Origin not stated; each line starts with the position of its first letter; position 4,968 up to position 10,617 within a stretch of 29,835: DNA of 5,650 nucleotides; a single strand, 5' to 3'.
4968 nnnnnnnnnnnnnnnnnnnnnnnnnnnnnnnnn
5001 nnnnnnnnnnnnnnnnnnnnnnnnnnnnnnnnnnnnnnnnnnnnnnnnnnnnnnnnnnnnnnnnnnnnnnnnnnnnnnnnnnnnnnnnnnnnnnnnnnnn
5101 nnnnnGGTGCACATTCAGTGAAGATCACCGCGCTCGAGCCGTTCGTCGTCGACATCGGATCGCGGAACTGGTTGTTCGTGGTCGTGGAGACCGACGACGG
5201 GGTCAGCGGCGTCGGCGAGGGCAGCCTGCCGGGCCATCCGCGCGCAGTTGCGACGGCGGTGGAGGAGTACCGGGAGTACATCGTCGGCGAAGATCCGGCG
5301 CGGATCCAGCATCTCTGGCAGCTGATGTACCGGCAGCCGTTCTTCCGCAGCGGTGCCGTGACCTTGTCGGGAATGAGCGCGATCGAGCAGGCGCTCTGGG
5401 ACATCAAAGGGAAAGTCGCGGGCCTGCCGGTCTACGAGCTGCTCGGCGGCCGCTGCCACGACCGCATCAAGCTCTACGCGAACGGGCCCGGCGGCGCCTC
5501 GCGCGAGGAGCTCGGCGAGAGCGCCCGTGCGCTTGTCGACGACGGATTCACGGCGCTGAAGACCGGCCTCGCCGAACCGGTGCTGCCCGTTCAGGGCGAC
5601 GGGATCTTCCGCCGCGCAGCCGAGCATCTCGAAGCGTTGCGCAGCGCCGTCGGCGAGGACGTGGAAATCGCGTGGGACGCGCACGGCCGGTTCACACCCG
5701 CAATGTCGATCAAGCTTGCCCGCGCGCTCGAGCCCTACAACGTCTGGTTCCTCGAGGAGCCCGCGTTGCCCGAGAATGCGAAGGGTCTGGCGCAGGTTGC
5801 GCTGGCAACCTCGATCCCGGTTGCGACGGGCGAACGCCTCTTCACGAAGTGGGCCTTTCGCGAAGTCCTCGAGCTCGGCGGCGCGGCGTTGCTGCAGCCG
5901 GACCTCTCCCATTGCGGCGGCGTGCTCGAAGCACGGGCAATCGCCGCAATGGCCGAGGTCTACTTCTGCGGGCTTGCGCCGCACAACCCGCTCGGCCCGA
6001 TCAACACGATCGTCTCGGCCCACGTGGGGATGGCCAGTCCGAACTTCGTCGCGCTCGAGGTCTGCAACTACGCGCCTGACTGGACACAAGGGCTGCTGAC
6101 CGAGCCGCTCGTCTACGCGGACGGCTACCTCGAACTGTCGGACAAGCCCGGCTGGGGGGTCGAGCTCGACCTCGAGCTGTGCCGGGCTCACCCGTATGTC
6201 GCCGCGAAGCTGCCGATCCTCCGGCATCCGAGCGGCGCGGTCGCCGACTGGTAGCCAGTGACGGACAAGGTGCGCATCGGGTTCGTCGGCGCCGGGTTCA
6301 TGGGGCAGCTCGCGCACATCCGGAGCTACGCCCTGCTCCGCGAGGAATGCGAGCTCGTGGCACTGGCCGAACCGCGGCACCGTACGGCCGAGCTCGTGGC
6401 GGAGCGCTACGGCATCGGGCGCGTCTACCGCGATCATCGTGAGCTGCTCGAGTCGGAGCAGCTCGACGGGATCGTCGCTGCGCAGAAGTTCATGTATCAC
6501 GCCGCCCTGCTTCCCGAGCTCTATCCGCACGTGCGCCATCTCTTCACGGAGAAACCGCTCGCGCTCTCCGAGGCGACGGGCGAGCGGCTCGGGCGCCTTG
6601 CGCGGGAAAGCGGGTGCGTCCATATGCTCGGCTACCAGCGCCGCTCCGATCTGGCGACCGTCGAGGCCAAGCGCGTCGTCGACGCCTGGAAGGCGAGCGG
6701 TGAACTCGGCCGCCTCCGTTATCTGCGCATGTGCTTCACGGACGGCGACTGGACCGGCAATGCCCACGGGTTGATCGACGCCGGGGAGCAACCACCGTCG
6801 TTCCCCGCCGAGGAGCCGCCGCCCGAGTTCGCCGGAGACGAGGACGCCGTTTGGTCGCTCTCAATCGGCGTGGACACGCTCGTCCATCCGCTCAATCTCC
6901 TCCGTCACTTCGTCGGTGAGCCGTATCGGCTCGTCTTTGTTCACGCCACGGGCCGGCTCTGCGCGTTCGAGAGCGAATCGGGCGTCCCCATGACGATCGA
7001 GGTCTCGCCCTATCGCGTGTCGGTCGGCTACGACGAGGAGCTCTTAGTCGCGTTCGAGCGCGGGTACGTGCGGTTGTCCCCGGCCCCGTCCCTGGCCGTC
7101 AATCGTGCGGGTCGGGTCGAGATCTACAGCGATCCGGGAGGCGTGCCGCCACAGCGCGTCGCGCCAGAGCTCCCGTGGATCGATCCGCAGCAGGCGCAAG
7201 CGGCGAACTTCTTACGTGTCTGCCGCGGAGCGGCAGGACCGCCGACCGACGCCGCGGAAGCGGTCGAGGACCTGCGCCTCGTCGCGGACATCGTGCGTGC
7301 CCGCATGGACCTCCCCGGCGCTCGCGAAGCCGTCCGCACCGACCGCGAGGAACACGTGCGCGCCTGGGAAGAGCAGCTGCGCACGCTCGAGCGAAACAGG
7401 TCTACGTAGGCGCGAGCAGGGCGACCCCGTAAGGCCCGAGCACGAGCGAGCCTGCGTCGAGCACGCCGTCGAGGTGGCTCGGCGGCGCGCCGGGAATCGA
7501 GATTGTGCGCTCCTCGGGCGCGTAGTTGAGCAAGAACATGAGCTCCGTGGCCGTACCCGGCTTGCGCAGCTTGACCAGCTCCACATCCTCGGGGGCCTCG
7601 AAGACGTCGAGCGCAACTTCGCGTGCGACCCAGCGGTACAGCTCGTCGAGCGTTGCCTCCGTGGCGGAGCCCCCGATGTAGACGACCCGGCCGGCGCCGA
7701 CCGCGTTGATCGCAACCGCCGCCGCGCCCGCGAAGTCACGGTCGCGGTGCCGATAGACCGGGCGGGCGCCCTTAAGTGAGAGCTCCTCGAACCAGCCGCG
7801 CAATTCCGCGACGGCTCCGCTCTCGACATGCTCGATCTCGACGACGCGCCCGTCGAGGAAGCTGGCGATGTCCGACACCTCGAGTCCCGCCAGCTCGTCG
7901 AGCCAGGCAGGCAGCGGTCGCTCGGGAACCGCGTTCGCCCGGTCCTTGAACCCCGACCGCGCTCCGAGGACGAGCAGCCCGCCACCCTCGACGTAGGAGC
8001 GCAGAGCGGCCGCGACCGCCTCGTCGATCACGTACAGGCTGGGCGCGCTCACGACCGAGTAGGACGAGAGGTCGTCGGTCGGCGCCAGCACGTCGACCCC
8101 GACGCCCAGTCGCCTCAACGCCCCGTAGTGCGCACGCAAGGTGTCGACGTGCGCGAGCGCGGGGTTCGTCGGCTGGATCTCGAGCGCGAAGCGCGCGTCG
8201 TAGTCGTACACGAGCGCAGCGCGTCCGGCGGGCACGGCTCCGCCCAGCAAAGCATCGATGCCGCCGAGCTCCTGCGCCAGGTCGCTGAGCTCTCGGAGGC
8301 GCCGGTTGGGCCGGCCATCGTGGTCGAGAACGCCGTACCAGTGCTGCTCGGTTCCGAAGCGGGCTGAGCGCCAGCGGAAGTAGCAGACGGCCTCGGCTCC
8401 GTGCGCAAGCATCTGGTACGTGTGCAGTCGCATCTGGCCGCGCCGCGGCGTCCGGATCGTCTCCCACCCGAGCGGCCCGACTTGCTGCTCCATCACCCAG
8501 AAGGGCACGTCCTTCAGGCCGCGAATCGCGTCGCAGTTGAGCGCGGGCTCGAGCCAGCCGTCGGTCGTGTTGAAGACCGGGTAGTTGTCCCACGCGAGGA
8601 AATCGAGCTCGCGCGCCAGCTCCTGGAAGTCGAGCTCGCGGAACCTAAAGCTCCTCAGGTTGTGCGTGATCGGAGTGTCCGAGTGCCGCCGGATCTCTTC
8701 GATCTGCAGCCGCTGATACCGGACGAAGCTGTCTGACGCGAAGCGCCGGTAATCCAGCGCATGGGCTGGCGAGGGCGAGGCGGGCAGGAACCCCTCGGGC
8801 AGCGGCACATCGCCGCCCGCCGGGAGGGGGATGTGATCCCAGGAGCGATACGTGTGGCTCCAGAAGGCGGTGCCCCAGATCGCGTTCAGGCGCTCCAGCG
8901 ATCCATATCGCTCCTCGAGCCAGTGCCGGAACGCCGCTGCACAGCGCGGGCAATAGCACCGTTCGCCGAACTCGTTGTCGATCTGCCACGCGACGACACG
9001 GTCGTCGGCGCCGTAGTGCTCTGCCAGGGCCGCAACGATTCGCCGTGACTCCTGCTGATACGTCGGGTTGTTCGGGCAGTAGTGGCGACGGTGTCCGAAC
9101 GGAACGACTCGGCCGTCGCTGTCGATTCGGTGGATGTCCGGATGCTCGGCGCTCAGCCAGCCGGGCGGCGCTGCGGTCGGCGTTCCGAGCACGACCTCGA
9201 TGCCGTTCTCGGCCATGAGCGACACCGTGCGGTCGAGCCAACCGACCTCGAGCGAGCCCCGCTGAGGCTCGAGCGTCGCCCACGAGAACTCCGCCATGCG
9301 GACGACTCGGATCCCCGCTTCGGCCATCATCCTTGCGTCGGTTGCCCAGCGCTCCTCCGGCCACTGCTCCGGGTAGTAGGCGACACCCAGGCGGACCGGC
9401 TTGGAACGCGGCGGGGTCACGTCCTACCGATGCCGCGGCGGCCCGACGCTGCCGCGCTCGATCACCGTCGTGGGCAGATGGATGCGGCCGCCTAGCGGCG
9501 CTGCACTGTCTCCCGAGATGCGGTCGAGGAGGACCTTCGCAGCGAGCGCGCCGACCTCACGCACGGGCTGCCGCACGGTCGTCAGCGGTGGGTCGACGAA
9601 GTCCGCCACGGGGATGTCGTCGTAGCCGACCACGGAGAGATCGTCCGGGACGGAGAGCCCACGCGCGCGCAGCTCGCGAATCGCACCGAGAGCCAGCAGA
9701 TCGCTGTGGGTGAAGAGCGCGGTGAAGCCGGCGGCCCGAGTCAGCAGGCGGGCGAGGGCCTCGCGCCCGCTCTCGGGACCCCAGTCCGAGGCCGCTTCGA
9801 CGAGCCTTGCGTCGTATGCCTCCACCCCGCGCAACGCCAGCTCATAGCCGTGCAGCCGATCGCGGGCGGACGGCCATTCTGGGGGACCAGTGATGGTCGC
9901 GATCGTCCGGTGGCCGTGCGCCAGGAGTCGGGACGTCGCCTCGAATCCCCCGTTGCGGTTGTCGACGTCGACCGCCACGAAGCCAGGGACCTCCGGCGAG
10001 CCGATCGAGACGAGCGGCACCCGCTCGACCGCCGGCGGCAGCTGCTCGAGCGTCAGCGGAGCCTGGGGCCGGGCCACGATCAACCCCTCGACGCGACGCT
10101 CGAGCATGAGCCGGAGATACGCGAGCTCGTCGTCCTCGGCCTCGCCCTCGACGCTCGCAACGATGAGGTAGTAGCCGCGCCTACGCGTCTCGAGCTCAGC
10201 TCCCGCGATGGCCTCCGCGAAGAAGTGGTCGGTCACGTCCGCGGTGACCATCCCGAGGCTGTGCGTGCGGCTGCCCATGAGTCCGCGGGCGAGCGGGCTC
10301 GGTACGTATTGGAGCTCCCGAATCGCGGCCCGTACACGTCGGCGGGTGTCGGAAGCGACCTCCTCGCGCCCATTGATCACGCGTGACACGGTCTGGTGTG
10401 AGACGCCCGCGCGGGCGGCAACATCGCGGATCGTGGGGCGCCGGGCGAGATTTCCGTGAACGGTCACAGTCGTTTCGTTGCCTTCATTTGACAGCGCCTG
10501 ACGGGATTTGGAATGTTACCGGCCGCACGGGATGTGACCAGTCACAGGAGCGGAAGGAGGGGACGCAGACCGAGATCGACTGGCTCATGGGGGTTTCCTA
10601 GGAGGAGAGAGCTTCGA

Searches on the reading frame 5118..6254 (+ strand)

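Call 74: search_protein_families(library=pfam, proteins=[window:5118-6254:+], max_evalue=0.0001)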
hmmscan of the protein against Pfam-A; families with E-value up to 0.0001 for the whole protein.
window:5118-6254:+ (378 aa): 2 families
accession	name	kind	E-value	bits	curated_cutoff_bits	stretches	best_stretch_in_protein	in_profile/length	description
PF13378.12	MR_MLE_C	-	6.8e-63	212.7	29.4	1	132-352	2-217/219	Enolase C-terminal domain-like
PF02746.21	MR_MLE_N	-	1.1e-21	77.7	22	1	8-110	15-117/117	Mandelate racemase / muconate lactonizing enzyme, N-terminal domain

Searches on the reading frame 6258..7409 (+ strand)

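Call 74: search_protein_families(library=pfam, proteins=[window:6258-7409:+], max_evalue=0.0001)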
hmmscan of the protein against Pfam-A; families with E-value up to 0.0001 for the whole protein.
window:6258-7409:+ (383 aa): 1 family
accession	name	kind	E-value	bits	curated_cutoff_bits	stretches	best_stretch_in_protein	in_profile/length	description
PF01408.29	GFO_IDH_MocA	-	3.7e-17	63.6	24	1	5-126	1-120/120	Oxidoreductase family, NAD-binding Rossmann fold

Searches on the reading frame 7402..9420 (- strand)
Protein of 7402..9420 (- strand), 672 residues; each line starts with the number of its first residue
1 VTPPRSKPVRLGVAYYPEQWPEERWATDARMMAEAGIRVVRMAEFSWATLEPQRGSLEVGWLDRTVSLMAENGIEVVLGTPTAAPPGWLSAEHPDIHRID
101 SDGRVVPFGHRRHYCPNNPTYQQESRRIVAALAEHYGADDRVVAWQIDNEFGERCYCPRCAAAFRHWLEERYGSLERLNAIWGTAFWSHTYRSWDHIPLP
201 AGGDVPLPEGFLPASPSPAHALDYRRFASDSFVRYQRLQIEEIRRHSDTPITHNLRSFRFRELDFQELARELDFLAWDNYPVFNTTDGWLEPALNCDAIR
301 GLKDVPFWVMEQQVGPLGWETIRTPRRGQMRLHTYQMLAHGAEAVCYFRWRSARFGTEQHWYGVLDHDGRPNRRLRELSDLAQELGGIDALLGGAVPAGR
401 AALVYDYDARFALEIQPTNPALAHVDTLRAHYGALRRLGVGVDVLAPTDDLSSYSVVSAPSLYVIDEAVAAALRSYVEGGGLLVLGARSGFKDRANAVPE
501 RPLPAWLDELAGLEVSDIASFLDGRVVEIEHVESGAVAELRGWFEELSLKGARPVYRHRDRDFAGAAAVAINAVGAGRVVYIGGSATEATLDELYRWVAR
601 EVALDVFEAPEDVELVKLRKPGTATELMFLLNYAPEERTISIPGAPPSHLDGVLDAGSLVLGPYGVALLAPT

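Call 74: search_protein_families(library=pfam, proteins=[window:7402-9420:-], max_evalue=0.0001)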
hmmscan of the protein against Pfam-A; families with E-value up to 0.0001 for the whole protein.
window:7402-9420:- (672 aa): 3 families
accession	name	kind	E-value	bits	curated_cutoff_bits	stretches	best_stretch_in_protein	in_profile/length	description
PF02449.21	Glyco_hydro_42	-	9.7e-133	443.6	21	1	15-385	2-373/376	Beta-galactosidase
PF08532.16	Glyco_hydro_42M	-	2.3e-45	155.1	25.8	1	400-604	2-206/207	Beta-galactosidase trimerisation domain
PF08533.16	Glyco_hydro_42C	-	5.8e-05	23.2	21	0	624-669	11-56/58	Beta-galactosidase C-terminal domain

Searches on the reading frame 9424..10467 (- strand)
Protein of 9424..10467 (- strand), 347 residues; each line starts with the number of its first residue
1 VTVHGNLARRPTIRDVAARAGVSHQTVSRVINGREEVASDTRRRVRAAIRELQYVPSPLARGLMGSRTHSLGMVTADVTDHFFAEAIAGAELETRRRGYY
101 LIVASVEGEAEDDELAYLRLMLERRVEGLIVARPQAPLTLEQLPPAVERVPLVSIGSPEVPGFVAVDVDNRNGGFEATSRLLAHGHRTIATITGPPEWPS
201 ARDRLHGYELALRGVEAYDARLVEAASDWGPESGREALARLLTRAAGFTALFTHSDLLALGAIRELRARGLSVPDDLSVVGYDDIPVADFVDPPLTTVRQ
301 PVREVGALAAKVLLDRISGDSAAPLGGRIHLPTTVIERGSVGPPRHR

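Call 74: search_protein_families(library=pfam, proteins=[window:9424-10467:-], max_evalue=0.0001)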
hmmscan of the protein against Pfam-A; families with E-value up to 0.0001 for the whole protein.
window:9424-10467:- (347 aa): 4 families
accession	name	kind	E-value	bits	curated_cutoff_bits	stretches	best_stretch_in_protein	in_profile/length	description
PF13377.12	Peripla_BP_3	-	1.7e-34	119.7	26.5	1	180-341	3-167/167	Periplasmic binding protein-like domain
PF00532.27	Peripla_BP_1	-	1.5e-20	74.3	22.2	1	68-321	1-265/281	Periplasmic binding proteins and sugar binding domain of LacI family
PF00356.27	LacI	-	1.2e-18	67.1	27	1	12-57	1-46/46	Bacterial regulatory proteins, lacI family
PF13407.12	Peripla_BP_4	-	3.5e-13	50.1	35.1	1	72-319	2-256/258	Periplasmic binding protein domain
